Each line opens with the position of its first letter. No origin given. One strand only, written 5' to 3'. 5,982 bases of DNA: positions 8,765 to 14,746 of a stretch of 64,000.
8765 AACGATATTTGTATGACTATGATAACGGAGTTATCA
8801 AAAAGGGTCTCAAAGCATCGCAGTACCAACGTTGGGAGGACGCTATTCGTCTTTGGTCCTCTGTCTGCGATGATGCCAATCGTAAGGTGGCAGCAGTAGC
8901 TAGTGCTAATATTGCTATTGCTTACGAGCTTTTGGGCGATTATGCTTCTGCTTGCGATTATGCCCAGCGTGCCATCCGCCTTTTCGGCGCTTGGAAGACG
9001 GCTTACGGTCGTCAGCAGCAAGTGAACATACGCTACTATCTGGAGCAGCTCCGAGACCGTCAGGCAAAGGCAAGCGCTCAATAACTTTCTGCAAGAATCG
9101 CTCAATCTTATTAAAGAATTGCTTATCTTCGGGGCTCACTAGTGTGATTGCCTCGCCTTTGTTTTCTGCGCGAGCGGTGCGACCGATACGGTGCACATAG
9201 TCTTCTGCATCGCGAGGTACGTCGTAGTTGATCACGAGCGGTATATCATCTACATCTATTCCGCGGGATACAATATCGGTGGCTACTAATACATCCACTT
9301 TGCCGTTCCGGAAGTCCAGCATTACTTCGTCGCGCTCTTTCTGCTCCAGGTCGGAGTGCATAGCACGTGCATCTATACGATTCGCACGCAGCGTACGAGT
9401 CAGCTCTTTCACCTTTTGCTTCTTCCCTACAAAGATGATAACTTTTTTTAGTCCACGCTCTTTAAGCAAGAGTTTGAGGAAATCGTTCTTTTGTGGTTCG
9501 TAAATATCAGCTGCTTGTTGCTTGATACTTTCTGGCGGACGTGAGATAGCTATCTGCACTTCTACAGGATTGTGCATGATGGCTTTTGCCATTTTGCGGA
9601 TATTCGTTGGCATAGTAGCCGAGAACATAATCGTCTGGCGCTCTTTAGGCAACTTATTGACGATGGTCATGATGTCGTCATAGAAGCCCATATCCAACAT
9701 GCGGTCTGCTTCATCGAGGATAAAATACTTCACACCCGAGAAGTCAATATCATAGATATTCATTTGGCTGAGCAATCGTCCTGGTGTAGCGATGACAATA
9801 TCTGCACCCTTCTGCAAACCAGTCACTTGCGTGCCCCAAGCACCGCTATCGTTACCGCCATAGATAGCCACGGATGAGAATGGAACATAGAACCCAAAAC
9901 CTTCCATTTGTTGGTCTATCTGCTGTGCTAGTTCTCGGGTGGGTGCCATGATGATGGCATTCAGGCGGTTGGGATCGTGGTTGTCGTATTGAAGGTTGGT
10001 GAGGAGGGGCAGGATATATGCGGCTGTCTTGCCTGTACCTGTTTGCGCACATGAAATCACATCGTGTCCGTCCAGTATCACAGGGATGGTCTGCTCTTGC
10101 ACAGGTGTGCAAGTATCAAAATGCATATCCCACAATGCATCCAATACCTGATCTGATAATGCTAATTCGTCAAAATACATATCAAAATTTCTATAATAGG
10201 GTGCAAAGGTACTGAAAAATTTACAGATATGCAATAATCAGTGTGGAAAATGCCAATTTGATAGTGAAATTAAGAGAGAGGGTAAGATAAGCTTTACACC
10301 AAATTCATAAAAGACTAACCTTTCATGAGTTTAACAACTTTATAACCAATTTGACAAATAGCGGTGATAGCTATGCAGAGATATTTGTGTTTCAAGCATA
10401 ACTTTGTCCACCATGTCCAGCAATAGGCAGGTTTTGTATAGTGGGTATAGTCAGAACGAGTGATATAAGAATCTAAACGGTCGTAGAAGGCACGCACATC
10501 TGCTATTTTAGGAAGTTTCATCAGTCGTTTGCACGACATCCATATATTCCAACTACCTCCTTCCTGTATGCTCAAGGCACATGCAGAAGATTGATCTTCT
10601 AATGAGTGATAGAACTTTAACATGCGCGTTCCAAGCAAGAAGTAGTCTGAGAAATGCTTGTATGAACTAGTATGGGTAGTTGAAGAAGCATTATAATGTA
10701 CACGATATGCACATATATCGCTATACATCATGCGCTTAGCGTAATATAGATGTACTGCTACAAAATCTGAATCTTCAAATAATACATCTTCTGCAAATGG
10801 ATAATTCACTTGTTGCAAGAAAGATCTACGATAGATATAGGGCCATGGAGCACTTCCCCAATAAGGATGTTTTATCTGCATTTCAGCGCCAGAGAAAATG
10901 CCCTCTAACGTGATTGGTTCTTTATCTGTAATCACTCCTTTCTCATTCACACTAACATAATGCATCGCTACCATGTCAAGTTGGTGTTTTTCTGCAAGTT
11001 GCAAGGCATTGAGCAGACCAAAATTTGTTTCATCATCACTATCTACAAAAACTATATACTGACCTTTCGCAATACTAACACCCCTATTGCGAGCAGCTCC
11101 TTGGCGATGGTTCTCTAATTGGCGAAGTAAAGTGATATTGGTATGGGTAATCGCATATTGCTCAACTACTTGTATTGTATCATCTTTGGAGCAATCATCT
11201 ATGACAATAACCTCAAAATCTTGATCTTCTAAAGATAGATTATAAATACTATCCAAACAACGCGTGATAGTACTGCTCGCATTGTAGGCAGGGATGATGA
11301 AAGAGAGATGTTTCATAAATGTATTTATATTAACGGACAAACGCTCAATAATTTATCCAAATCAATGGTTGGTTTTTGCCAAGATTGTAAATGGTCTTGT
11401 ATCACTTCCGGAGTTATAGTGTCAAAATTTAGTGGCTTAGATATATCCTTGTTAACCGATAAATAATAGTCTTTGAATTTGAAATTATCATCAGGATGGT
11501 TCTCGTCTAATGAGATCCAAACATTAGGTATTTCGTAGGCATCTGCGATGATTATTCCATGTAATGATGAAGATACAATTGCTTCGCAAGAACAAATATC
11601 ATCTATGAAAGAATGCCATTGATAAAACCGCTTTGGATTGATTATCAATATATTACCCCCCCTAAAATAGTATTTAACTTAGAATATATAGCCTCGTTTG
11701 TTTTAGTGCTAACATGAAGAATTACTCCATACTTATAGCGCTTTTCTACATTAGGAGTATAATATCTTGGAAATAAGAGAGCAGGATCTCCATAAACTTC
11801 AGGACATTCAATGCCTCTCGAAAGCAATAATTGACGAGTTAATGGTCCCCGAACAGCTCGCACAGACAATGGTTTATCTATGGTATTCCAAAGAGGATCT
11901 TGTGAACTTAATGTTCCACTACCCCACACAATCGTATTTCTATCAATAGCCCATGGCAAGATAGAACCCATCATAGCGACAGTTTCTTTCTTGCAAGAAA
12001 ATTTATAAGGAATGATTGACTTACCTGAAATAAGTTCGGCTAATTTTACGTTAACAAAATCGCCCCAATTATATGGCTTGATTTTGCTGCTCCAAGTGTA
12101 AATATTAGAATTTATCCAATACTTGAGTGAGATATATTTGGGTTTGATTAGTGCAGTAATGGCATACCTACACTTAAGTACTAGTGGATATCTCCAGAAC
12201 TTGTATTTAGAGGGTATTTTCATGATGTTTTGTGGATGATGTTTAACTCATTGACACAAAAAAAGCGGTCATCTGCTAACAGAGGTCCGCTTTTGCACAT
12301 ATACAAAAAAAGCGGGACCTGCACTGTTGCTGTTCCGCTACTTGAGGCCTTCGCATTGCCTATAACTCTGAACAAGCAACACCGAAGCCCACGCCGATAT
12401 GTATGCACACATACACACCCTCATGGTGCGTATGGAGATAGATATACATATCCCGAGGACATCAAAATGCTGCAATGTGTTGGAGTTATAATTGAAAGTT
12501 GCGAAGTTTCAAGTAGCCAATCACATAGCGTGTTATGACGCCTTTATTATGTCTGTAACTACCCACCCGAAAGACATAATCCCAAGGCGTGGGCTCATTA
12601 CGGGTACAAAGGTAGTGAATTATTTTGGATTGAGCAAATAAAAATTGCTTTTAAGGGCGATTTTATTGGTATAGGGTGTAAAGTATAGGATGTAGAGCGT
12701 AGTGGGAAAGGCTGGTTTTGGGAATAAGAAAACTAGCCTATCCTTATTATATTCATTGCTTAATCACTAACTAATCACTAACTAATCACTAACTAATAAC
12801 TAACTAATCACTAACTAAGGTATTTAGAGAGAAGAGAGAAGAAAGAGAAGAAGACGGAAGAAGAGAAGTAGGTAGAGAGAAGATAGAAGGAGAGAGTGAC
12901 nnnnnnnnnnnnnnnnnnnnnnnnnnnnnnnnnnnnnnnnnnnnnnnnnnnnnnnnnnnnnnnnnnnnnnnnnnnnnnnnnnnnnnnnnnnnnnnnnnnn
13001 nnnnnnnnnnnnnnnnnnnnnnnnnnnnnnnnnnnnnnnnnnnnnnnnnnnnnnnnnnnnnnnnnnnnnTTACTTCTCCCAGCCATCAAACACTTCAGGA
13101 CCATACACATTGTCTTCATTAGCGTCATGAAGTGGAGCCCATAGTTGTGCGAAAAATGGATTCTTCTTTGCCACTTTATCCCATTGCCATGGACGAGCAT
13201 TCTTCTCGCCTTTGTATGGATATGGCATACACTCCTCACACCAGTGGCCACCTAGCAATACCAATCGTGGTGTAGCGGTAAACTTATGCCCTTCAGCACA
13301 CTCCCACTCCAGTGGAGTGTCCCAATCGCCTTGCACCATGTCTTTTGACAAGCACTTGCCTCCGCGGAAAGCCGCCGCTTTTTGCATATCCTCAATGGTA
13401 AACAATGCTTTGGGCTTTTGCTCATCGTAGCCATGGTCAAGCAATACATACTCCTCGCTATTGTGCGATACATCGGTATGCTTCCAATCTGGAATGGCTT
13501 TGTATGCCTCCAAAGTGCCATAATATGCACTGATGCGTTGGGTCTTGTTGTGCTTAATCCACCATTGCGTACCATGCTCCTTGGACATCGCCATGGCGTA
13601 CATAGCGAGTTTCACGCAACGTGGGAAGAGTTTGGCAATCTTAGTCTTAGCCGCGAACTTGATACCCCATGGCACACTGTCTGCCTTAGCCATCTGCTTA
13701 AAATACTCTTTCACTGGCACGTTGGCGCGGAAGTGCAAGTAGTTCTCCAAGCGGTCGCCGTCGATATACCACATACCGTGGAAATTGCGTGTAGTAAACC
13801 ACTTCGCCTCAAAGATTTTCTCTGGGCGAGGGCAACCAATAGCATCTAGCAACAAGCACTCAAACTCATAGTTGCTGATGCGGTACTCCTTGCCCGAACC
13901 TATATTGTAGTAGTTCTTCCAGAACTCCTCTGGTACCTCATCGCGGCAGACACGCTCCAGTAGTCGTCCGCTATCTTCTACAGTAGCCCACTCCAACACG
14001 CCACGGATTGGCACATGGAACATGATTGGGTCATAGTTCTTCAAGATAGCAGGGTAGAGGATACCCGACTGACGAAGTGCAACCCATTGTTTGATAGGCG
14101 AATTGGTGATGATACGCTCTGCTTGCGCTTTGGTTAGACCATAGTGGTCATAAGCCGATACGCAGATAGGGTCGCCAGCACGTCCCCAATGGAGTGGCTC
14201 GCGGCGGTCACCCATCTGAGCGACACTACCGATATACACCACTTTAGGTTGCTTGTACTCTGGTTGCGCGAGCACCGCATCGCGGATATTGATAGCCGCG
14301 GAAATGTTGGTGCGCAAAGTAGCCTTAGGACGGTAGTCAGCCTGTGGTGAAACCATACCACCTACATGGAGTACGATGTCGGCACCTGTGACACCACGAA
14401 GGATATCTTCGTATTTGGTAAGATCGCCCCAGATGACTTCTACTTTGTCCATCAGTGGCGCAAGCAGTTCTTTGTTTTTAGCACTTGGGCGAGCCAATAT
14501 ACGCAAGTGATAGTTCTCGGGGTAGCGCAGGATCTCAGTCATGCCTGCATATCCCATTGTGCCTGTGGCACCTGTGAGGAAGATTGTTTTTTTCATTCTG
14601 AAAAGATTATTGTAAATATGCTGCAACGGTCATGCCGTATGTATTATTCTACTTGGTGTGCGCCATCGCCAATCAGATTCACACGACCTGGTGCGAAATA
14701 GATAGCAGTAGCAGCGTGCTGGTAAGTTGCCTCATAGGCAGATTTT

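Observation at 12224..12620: Unassigned structured RNA with a strong promoter, a 10-bp closing helix and tandem terminators upstream of the pyruvyl-transferase/GT2 genes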

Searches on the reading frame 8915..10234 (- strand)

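Call 7: search_protein_families(library=pfam, proteins=[window:8915-10234:-], max_evalue=0.01)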
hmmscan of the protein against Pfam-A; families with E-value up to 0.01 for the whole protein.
window:8915-10234:- (439 aa): 3 families
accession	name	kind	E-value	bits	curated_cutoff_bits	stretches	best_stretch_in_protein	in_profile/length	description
PF00270.35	DEAD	-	7.2e-47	159.7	26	1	43-214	1-166/167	DEAD/DEAH box helicase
PF00271.37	Helicase_C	-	8.9e-31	106.8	23.5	1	249-356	2-109/110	Helicase conserved C-terminal domain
PF04851.21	ResIII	-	7.1e-07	29.7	22.5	1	62-208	29-162/164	Type III restriction enzyme, res subunit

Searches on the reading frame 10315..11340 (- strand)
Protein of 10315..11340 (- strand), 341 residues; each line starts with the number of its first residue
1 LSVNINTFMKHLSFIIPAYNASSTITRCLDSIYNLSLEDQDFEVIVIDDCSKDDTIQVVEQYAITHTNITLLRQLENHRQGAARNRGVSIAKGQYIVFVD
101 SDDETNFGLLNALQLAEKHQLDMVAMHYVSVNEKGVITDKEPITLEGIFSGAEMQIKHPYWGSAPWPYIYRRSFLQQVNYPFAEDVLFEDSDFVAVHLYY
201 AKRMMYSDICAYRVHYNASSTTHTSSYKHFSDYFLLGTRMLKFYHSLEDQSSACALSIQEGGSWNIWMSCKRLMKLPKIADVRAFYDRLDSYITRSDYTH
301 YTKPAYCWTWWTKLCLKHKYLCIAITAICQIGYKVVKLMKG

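Call 7: search_protein_families(library=pfam, proteins=[window:10315-11340:-], max_evalue=0.01)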
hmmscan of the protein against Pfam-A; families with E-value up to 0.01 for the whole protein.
window:10315-11340:- (341 aa): 3 families
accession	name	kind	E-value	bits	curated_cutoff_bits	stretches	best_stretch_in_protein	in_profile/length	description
PF00535.33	Glycos_transf_2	-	5.1e-32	111.6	23.3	1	13-141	1-128/168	Glycosyl transferase family 2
PF10111.15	Glyco_tranf_2_2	-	1.6e-11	44.6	27.3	1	13-105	1-94/276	Glycosyltransferase like family 2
PF13641.12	Glyco_tranf_2_3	-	1.3e-10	42.1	27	1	12-126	3-121/230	Glycosyltransferase like family 2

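Call 15: find_encoding_contigs(protein=window:10315-11316:-, flank=5000, max_places=10)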
Protein window:10315-11316:- (333 aa): no gene with exactly this product is on record in the collection.

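Call 69: search_protein_families(library=ncbifam, proteins=[window:10315-11316:-], max_evalue=0.01)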
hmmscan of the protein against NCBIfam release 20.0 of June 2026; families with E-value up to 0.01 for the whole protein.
window:10315-11316:- (333 aa): 27 families (the best 25 are shown)
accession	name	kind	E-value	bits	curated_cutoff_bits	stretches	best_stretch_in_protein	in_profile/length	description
NF007482.0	PRK10073.1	equivalog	3.8e-30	105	423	1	2-218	6-229/334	glycosyltransferase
NF041875.1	EPS_EpsD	equivalog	8.2e-21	74.7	370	1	4-112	1-107/325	exopolysaccharide biosynthesis glycosyltransferase EpsD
NF047683.1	TeichurnBiosyTuaG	equivalog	4.9e-20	72.2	400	1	3-132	7-135/252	teichuronic acid biosynthesis protein TuaG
NF038302.1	EPS_HpsE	equivalog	6.7e-17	61.4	300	1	4-97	3-99/307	hormogonium polysaccharide biosynthesis glycosyltransferase HpsE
TIGR03965.1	mycofact_glyco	equivalog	1.1e-15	57.5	280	1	4-105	76-175/467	mycofactocin biosynthesis glycosyltransferase MftF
NF050050.1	ProtGlycPglI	equivalog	3.2e-15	56.3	500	1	2-217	2-213/306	GalNAc(5)-diNAcBac-PP-undecaprenol beta-1,3-glucosyltransferase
TIGR03937.1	PgaC_IcaA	equivalog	1.8e-14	53.6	422.3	1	2-94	45-135/407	poly-beta-1,6-N-acetyl-D-glucosamine synthase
NF053739.1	GlytfEpsEBac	equivalog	2e-14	53.2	450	1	4-100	3-98/265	glycosyltransferase EpsE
TIGR03111.1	glyc2_xrt_Gpos1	hypoth_equivalog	4.3e-13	48.8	363.95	1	4-120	51-167/439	TIGR03111 family XrtG-associated glycosyltransferase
NF007453.0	PRK10018.1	equivalog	2.2e-11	44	382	1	4-121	8-122/280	colanic acid biosynthesis glycosyltransferase WcaA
TIGR04017.1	WcaA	equivalog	1.2e-10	41.5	495.75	1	4-121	7-121/279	colanic acid biosynthesis glycosyltransferase WcaA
TIGR04283.1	glyco_like_mftF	equivalog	2e-10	40.7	182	1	4-129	1-117/221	TIGR04283 family arsenosugar biosynthesis glycosyltransferase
NF010496.0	PRK13915.1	equivalog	2.5e-10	39.9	262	1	3-94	32-126/307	glucosyl-3-phosphoglycerate synthase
NF047588.1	GlcsyltransPgfSStrep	equivalog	5e-09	35.8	500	1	3-117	2-118/308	glycosyltransferase PgfS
NF038299.1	EPS_HpsN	equivalog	2.8e-08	33.1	425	1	3-116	2-115/317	hormogonium polysaccharide biosynthesis glycosyltransferase HpsN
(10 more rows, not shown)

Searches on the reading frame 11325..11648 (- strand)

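Call 7: search_protein_families(library=pfam, proteins=[window:11325-11648:-], max_evalue=0.01)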
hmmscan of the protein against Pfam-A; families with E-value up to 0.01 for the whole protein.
window:11325-11648:- (107 aa): 1 family
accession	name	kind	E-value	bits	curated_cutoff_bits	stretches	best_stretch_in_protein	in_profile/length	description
PF04230.19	PS_pyruv_trans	-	1.3e-08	35.6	25.3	1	6-48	237-279/280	Polysaccharide pyruvyl transferase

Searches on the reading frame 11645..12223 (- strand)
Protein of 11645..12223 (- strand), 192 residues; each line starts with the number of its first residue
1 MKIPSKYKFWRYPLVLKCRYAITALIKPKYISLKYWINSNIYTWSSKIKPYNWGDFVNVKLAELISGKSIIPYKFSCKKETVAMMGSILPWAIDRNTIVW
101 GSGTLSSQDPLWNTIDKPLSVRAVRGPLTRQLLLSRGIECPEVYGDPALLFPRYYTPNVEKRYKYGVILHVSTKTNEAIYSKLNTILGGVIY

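Call 7: search_protein_families(library=pfam, proteins=[window:11645-12223:-], max_evalue=0.01)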
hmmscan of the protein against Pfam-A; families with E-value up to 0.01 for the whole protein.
window:11645-12223:- (192 aa): 1 family
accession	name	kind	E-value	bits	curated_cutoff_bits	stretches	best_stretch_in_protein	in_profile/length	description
PF04230.19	PS_pyruv_trans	-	1e-08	35.9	25.3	1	86-182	86-189/280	Polysaccharide pyruvyl transferase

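Call 12: find_encoding_contigs(protein=window:11645-12223:-, flank=4000, max_places=10)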
Protein window:11645-12223:- (192 aa): no gene with exactly this product is on record in the collection.

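Call 69: search_protein_families(library=ncbifam, proteins=[window:11645-12223:-], max_evalue=0.01)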
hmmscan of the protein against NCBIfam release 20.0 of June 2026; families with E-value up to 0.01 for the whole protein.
window:11645-12223:- (192 aa): 0 families

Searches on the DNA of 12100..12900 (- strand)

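Call 5: search_rna_families(source=window, start=12100, end=12900, threshold=evalue, max_evalue=10)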
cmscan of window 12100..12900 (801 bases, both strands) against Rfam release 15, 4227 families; matches with E-value up to 10: 5.
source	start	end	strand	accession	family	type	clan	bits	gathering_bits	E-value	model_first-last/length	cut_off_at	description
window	12226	12297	+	RF02618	SSRC34_2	Gene; sRNA;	-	20.8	48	0.89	1-125/125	no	Streptococcus sRNA 34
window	12702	12801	-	RF03534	sRNA71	Gene; sRNA;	-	20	50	3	1-104/104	no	Staphylococcus sRNA71 small RNA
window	12628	12684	+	RF03071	Sodium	Cis-reg; riboswitch;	-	16.5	40.5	0.93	1-55/55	no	Na+ riboswitch aptamer (DUF1646)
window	12758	12820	-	RF03664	MIR6288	Gene; miRNA;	-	15.1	74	8.4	1-92/92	no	MIR6288 microRNA precursor family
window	12395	12452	-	RF03776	mir-2068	Gene; miRNA;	-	14.5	99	6.9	1-68/68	no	mir-2068 microRNA precursor family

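Call 49: search_dna_similar(query=window:12295-12610:-, collection=phages, mode=distant, max_evalue=0.001)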
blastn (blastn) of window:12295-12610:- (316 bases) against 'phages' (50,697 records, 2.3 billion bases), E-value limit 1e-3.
No match.

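Call 50: search_dna_similar(query=window:12295-12610:-, collection=plasmids, mode=distant, max_evalue=0.001)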
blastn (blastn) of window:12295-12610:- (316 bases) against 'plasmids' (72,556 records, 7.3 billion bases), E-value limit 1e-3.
No match.

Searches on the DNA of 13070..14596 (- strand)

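Call 54: search_rna_families(sources=[L087, L094, L085, L082, L140, L115, L149, L191, L182, L188, L161, L127, L147, L187, L160, L142, L084, L205, L023], threshold=gathering)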
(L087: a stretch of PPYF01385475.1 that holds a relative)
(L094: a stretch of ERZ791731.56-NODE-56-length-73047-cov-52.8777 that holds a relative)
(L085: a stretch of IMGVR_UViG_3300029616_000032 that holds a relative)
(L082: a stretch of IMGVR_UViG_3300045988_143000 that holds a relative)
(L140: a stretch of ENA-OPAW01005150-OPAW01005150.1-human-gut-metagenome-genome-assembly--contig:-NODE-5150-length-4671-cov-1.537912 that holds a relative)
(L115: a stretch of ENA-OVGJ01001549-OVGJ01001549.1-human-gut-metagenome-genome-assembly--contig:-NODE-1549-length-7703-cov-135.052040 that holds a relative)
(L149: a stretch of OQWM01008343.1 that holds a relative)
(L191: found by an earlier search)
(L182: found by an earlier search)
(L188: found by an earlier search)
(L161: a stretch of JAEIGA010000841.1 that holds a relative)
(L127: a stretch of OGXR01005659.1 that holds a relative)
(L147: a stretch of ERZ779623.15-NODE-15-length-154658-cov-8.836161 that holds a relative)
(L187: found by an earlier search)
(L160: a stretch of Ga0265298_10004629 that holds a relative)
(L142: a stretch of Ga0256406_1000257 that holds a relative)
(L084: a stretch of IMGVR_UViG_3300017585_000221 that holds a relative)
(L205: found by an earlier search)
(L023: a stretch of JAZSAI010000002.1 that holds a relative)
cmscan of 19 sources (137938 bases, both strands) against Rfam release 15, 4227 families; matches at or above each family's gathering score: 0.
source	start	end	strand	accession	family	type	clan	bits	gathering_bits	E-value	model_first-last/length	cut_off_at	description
